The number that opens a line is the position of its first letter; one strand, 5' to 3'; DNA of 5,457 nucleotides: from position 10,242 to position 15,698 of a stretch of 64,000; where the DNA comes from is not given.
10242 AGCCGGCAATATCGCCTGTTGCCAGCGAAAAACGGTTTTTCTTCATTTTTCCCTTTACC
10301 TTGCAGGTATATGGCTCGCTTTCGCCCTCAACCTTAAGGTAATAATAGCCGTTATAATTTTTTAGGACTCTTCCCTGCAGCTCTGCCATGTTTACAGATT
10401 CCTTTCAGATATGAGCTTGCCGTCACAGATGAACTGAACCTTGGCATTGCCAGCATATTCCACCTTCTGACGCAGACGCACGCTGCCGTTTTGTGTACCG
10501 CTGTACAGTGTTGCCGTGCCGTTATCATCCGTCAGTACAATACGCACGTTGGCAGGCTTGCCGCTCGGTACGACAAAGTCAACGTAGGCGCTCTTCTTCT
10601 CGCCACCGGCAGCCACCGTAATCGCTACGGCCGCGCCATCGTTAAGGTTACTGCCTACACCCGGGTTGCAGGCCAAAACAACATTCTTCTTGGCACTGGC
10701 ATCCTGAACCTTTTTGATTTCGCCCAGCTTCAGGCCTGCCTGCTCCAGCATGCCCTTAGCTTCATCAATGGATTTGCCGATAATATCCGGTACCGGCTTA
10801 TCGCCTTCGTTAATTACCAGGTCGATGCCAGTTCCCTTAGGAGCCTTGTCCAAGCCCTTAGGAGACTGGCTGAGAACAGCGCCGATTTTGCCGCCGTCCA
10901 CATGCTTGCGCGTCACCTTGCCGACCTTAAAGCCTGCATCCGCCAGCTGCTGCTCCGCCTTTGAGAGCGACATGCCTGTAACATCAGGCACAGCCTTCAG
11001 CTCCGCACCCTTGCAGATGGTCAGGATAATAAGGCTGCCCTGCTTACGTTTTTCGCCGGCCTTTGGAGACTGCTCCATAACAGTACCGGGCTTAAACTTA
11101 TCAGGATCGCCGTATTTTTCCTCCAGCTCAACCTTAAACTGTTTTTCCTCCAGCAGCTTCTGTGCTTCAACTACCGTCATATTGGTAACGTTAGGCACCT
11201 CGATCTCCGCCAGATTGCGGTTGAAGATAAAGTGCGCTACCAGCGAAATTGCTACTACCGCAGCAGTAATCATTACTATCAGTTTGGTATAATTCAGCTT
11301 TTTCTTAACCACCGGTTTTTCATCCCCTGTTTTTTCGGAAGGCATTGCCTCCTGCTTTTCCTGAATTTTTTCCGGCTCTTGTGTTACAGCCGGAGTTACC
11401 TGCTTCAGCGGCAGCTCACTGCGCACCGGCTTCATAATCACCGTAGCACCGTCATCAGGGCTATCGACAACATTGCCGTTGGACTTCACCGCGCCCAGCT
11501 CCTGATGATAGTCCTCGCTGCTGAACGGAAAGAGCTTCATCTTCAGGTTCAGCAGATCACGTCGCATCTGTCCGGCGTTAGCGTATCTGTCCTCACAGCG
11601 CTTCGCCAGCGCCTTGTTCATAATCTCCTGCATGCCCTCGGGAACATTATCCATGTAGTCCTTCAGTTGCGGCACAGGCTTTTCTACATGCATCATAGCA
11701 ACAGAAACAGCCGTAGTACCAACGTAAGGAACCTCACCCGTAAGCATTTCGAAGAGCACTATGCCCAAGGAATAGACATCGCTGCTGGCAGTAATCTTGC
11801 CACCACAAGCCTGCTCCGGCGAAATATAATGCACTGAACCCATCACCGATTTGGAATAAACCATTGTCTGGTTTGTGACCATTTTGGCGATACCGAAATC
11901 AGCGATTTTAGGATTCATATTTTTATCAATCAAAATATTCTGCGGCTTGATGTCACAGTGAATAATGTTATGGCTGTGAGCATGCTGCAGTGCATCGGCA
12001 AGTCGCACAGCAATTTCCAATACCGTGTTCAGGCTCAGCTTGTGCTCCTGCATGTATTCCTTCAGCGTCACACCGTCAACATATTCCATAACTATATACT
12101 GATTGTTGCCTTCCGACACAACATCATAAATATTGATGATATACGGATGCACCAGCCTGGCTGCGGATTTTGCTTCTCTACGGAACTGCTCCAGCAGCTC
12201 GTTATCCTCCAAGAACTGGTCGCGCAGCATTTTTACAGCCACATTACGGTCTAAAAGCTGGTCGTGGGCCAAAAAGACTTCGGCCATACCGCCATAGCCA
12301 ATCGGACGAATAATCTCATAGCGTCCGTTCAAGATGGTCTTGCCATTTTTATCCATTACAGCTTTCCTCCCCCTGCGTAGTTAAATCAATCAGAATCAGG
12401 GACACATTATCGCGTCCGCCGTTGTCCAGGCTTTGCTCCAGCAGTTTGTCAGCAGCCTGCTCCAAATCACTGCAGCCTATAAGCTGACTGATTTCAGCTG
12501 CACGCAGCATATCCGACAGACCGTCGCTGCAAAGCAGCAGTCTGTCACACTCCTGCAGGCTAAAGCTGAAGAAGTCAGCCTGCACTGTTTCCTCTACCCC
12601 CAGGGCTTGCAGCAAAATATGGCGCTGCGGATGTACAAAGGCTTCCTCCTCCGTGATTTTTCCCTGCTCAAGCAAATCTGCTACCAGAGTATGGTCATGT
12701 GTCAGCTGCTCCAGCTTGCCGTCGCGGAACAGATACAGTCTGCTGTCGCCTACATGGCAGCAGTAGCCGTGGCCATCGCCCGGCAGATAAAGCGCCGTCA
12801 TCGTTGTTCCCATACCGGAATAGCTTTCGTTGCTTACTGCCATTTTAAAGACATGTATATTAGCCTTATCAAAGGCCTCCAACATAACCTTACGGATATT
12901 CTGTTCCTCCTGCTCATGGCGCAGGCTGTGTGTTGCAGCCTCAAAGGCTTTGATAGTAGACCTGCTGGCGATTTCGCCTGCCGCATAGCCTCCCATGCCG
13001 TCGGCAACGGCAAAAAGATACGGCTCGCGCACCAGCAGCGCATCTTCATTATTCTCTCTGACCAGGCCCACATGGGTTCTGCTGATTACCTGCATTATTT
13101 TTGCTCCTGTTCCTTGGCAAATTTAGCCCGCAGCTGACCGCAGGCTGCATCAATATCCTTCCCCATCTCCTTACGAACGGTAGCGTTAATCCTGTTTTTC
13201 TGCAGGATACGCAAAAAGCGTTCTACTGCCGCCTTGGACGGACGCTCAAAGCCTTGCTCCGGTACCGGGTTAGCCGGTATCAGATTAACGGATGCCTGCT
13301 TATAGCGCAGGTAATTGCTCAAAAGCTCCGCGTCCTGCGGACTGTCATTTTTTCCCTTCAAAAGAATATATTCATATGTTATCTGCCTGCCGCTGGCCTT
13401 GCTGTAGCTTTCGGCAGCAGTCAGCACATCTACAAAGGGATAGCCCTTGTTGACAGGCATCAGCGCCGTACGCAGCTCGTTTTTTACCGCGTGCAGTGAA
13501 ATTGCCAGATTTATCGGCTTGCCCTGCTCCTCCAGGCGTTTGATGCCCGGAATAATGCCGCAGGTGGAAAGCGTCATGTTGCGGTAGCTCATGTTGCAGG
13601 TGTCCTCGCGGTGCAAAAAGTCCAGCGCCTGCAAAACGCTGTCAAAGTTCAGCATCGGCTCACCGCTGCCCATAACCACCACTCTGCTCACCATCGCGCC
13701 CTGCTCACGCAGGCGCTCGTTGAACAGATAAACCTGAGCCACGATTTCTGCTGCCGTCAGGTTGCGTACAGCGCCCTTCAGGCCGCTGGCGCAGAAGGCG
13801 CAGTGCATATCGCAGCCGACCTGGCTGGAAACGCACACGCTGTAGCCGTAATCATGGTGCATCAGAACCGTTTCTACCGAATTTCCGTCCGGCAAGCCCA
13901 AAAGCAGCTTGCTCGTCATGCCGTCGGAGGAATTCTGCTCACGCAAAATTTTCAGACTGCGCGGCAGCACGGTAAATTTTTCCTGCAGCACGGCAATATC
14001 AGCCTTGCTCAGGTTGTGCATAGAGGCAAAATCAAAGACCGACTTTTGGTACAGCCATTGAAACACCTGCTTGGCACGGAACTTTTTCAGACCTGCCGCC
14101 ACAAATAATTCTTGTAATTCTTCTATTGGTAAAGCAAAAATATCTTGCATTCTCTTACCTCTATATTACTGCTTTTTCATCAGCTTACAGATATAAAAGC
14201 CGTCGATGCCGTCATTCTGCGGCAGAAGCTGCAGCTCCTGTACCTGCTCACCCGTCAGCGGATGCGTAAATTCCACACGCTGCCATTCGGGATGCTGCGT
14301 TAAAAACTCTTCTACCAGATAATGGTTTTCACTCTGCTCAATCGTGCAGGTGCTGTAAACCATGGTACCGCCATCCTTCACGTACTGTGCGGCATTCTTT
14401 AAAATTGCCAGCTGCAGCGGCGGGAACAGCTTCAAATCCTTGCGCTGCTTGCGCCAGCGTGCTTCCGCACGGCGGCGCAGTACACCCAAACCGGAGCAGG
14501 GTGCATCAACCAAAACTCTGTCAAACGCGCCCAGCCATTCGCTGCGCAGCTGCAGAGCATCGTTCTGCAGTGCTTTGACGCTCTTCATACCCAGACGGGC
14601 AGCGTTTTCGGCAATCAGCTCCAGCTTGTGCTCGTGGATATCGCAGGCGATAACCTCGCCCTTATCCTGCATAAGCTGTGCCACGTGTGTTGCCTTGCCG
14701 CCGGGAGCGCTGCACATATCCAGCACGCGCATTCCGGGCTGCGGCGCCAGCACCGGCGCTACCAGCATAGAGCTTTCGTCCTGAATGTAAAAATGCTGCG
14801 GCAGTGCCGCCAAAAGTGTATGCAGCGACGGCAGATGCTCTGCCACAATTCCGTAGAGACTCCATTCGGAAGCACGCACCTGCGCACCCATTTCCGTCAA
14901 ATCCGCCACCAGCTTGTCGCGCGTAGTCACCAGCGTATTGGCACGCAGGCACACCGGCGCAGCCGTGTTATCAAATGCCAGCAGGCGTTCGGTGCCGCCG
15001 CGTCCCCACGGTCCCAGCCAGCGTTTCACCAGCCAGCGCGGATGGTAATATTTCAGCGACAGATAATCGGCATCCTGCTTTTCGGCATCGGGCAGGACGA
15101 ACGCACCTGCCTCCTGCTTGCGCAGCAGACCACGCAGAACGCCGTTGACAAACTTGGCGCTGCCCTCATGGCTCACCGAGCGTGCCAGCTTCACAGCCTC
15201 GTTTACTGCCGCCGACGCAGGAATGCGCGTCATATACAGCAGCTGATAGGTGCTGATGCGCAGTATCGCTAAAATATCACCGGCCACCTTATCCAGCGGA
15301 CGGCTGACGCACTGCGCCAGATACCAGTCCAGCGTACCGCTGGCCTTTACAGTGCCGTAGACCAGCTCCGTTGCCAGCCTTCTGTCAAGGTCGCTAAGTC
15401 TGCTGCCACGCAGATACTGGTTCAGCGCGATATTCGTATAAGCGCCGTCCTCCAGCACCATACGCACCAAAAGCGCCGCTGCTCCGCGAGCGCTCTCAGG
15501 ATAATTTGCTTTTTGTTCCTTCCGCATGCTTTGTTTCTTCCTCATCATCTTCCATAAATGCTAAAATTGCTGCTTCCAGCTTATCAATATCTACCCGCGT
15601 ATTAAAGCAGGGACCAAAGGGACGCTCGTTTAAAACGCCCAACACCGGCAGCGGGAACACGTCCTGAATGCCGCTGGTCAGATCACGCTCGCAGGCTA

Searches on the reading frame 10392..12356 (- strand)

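Call 77: search_protein_families(library=pfam, proteins=[window:10392-12356:-], max_evalue=0.00001)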
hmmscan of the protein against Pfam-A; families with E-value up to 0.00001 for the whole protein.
window:10392-12356:- (654 aa): 4 families
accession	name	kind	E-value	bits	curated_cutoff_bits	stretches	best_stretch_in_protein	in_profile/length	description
PF00069.31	Pkinase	-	2.5e-54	184.9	31.7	1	13-259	1-253/263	Protein kinase domain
PF07714.23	PK_Tyr_Ser-Thr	-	6.6e-44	150.6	23.1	1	15-257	3-248/258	Protein tyrosine and serine/threonine kinase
PF03793.24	PASTA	-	2.1e-39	133.7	23.2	3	385-448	1-63/64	PASTA domain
PF03109.22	ABC1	-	6.6e-11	42.2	22.9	1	55-165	117-222/244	ABC1 atypical kinase-like domain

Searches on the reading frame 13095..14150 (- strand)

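Call 77: search_protein_families(library=pfam, proteins=[window:13095-14150:-], max_evalue=0.00001)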
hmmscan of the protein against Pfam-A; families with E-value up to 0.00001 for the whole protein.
window:13095-14150:- (351 aa): 2 families
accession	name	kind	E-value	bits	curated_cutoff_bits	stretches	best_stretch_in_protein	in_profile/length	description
PF04055.27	Radical_SAM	-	1.4e-15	58.3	29.5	1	108-271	2-158/166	Radical SAM superfamily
PF21016.3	RlmN_N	-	6.4e-15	55.1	24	1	4-58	3-57/60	Ribosomal RNA large subunit methyltransferase N-terminal domain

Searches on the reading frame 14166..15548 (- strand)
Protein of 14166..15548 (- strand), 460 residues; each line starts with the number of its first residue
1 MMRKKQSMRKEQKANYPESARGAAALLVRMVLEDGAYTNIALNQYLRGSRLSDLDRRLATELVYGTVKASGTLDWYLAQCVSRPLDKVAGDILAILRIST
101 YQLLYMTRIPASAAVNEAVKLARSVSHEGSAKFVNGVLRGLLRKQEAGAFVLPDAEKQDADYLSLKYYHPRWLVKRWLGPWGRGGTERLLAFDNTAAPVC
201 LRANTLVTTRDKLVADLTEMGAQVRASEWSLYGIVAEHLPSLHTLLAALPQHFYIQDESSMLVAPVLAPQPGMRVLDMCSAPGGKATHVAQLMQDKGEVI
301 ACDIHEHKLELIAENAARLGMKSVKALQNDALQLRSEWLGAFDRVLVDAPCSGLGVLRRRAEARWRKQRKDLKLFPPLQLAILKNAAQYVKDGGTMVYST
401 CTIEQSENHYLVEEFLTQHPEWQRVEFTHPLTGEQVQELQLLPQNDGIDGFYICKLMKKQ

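Call 77: search_protein_families(library=pfam, proteins=[window:14166-15548:-], max_evalue=0.00001)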
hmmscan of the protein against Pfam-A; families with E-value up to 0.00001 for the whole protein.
window:14166-15548:- (460 aa): 7 families
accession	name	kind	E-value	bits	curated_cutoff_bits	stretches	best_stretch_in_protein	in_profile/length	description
PF01189.24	Methyltr_RsmB-F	-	9.2e-61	205.4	27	1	266-456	3-198/199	16S rRNA methyltransferase RsmB/F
PF01029.23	NusB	-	6e-33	114.5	23.1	1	19-143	2-133/133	NusB family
PF22458.1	RsmF-B_ferredox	-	7.8e-15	55.2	27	1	169-235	1-66/74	Methyltr_RsmF/B-like, ferredoxin-like domain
PF13847.12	Methyltransf_31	-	1.3e-11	44.8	27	1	271-408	3-127/145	Methyltransferase domain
PF01209.24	Ubie_methyltran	-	6.8e-07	29.3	20.1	1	265-347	41-122/233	ubiE/COQ5 methyltransferase family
PF01728.25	FtsJ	-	8.1e-07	29.6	24.1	1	271-430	21-164/181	FtsJ-like methyltransferase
PF13649.12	Methyltransf_25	-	5.1e-06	27.5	27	0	275-347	1-70/97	Methyltransferase domain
